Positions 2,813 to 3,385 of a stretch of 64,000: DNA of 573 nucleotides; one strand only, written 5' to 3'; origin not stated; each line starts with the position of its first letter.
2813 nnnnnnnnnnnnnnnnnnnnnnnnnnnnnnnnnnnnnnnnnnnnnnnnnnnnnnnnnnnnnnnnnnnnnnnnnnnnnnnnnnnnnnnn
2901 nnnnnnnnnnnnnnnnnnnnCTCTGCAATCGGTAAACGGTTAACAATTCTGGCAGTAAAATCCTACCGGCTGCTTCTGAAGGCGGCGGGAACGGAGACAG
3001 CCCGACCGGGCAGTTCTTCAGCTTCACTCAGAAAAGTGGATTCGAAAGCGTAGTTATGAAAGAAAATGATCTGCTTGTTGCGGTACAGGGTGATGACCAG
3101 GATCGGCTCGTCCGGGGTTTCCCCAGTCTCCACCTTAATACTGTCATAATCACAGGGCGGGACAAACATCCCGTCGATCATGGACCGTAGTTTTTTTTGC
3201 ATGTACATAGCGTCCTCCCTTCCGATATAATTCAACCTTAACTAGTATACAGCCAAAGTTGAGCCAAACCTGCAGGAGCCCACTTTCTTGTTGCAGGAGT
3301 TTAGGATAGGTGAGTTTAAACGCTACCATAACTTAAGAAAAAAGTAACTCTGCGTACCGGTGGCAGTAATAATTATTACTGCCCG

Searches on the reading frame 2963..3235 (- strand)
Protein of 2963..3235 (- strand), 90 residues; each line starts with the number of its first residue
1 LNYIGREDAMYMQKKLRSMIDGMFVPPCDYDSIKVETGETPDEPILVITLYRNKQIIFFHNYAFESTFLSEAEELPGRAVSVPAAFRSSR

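Call 10: search_protein_families(library=pfam, proteins=[window:2963-3235:-], max_evalue=0.001)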
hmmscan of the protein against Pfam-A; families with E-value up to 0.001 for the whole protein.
window:2963-3235:- (90 aa): 0 families

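Call 98: search_protein_families(library=pfam, proteins=[window:2966-3208:-], max_evalue=1)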
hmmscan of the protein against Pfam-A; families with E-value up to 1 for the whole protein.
window:2966-3208:- (81 aa): 0 families

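Call 110: search_protein_representatives(protein=window:2966-3208:-)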
Query: 81 residues. Proteins with E-value up to 0.001 (for the whole library): 7; up to 1e-10: 3; up to 1e-30: 0. The best 7 are listed.
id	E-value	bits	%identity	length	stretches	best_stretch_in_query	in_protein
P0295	2.6e-22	93.9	65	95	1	1-66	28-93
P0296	3.3e-21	90.5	65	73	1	1-66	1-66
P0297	6.5e-20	86.3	31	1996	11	17-50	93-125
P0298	2.2e-07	46.6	42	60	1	2-56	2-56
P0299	4.3e-07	45.6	-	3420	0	-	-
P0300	2.4e-06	43.2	33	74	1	5-62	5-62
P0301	1.4e-04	37.7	37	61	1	6-54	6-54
